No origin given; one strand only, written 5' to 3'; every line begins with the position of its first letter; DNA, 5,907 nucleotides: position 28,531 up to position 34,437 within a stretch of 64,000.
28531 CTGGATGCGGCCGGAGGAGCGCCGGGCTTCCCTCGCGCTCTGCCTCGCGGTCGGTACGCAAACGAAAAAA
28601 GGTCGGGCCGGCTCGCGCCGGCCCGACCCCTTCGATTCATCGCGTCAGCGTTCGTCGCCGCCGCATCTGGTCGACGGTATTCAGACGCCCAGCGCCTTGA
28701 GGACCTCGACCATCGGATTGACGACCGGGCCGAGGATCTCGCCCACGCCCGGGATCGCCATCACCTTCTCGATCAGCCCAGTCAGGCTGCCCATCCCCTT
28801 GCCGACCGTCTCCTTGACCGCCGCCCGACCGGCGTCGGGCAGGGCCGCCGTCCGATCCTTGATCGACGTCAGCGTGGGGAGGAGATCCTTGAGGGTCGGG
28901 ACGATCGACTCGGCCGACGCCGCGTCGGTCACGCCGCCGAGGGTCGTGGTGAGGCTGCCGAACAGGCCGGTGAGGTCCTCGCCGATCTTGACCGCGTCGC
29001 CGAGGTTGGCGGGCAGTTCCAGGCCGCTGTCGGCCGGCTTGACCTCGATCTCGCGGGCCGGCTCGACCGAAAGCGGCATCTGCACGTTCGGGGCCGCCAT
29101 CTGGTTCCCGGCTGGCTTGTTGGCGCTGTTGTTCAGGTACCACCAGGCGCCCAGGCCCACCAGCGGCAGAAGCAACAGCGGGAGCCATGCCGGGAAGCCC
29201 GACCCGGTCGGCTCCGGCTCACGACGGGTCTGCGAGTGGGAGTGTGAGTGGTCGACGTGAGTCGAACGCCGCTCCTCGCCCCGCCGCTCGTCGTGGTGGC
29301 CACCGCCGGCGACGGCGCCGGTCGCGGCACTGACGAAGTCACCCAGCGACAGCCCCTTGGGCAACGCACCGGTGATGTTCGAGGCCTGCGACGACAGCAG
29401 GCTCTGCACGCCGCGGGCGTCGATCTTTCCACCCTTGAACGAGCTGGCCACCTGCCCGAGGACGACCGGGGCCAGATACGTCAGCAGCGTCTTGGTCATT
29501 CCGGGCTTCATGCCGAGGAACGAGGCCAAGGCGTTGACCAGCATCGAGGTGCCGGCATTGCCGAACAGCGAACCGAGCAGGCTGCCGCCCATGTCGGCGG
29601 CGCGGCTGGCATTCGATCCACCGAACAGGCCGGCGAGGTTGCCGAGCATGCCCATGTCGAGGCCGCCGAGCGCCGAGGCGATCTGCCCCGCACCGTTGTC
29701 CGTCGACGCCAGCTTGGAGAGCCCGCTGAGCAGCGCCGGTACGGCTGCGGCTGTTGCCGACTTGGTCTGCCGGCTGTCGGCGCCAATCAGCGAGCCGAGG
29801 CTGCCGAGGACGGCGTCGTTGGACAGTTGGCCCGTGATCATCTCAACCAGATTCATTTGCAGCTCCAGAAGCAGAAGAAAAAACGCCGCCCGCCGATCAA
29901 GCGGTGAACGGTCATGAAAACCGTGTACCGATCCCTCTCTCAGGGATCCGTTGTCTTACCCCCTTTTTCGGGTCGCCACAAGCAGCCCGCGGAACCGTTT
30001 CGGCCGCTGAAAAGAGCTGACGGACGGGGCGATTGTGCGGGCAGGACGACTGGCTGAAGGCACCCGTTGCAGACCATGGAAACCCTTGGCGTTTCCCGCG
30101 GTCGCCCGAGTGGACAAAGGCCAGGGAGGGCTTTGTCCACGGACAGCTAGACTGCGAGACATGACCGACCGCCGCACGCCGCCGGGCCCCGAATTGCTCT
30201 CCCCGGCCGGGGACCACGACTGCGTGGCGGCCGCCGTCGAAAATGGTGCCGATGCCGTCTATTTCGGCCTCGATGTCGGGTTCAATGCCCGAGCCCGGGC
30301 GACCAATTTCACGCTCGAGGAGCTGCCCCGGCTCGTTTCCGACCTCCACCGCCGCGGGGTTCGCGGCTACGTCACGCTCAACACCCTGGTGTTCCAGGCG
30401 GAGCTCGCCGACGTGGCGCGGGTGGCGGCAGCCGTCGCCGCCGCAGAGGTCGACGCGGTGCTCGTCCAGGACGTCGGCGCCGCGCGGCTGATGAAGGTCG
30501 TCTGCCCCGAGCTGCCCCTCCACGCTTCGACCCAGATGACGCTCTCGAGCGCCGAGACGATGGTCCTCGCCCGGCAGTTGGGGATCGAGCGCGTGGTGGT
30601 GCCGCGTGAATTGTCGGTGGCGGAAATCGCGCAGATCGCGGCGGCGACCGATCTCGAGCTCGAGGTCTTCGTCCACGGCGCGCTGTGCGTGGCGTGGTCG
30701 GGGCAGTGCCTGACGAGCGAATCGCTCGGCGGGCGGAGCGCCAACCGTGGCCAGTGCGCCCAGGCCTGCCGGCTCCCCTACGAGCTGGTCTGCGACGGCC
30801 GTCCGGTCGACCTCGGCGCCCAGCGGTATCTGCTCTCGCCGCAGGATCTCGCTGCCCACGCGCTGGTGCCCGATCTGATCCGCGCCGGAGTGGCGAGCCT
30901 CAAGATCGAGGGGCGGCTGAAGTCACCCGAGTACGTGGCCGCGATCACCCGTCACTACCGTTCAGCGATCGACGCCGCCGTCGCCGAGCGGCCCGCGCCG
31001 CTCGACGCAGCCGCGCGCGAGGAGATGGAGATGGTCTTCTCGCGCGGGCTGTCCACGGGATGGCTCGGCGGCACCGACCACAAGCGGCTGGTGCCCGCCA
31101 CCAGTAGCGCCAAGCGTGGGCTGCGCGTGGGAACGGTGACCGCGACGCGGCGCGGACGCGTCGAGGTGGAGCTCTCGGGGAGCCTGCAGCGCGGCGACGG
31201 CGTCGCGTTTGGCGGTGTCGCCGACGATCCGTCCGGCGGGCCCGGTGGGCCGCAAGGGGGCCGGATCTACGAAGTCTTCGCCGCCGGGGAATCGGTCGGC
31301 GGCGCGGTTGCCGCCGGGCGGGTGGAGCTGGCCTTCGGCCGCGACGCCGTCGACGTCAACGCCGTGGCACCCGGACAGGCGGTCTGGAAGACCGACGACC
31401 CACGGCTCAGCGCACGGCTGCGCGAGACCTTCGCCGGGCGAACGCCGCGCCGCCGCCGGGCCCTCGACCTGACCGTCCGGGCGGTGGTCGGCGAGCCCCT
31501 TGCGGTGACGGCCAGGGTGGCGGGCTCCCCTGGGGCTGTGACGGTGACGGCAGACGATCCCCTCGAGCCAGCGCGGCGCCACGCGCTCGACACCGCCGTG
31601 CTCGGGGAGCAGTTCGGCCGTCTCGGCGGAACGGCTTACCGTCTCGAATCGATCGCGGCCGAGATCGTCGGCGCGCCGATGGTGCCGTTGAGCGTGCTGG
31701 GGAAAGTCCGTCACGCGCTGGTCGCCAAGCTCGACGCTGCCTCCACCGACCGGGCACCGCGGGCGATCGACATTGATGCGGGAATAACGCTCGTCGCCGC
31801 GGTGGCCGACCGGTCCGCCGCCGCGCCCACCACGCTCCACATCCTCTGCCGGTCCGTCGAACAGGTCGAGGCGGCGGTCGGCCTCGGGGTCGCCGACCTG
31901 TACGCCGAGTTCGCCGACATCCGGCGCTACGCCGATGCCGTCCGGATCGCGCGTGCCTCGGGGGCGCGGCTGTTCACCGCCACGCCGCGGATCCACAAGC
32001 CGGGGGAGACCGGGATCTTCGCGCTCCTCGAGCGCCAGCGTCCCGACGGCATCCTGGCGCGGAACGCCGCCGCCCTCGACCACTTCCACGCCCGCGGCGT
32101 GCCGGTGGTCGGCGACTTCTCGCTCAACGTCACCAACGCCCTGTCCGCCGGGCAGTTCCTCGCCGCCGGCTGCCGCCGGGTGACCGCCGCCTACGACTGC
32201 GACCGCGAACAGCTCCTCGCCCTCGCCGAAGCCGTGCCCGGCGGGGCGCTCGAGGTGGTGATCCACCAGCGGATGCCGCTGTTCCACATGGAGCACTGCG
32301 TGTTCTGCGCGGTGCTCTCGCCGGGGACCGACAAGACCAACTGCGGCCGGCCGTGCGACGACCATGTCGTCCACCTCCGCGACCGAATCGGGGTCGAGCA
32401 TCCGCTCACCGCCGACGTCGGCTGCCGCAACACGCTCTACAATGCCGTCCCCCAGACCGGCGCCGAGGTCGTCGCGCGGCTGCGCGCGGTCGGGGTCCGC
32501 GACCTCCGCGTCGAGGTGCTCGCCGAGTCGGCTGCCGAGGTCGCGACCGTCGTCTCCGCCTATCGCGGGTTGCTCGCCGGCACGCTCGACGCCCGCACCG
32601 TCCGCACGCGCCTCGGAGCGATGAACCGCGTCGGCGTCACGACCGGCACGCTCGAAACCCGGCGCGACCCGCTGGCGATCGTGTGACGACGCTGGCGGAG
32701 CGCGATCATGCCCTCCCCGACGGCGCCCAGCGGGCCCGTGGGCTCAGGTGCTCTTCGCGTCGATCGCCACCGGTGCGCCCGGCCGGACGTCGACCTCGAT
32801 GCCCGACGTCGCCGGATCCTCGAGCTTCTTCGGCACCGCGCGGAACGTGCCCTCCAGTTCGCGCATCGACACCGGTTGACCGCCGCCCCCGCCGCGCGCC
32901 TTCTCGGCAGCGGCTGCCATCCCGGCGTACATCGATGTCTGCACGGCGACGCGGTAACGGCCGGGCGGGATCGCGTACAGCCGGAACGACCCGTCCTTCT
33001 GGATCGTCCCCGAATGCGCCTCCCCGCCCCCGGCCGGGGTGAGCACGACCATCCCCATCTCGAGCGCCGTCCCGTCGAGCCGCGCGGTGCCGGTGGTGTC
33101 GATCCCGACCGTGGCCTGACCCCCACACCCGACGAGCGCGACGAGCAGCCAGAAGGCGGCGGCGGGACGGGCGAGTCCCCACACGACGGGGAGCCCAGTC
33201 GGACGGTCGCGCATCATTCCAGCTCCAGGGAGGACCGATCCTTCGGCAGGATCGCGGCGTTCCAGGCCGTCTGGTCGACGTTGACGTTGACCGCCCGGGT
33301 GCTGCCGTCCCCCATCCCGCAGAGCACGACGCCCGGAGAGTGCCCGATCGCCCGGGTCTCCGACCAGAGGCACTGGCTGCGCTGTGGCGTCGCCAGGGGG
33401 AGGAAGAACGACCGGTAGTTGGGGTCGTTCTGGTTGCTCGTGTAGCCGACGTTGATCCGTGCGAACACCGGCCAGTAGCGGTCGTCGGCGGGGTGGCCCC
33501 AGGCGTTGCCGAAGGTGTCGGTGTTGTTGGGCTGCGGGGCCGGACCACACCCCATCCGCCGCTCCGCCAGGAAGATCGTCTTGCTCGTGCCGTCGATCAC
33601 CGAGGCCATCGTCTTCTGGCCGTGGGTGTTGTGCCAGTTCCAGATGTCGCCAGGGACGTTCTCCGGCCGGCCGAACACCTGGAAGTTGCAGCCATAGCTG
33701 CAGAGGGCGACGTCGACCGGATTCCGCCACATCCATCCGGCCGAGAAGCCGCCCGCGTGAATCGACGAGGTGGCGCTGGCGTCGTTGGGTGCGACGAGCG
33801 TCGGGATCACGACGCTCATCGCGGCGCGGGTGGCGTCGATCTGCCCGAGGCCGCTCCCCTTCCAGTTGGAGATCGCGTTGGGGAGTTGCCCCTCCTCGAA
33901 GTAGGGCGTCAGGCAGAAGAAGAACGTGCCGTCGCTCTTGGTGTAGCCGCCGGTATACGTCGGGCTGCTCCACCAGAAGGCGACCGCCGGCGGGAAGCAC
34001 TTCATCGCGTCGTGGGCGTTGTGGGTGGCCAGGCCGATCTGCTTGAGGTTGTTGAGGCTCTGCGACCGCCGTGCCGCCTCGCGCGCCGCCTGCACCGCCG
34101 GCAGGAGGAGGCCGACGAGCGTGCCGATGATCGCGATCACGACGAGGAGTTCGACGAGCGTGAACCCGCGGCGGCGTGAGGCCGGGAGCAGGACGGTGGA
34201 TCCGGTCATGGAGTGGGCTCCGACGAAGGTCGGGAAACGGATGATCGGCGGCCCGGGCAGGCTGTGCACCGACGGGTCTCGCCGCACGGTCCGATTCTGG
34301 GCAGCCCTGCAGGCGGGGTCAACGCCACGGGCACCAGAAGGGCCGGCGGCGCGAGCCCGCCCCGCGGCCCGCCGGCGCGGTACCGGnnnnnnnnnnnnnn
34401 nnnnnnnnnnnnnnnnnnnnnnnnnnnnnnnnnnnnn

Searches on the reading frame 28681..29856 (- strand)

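Call 8: search_protein_families(library=pfam, proteins=[window:28681-29856:-])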
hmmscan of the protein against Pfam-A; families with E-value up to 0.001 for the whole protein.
window:28681-29856:- (391 aa): 1 family
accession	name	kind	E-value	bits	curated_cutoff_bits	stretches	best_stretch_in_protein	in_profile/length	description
PF06078.17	DUF937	-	2.5e-21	77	25.4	1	6-137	2-133/135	Bacterial protein of unknown function (DUF937)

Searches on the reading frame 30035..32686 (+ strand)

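Call 8: search_protein_families(library=pfam, proteins=[window:30035-32686:+])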
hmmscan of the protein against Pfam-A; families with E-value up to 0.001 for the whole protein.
window:30035-32686:+ (883 aa): 2 families
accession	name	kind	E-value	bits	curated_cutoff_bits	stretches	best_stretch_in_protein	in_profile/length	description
PF01136.24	Peptidase_U32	-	3e-92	308.6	22.4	2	126-348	3-231/233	Peptidase family U32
PF12392.13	DUF3656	-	4.7e-20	72.8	22.1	1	450-569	1-107/109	Collagenase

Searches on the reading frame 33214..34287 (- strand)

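Call 8: search_protein_families(library=pfam, proteins=[window:33214-34287:-])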
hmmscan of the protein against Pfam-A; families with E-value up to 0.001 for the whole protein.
window:33214-34287:- (357 aa): 2 families
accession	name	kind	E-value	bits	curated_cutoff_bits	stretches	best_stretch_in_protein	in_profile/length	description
PF07596.16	SBP_bac_10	-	1.4e-28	101.1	23.3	1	66-339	1-267/268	Protein of unknown function (DUF1559)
PF07963.17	N_methyl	-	1.1e-07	31.6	21.2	1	37-61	2-26/27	Prokaryotic N-terminal methylation motif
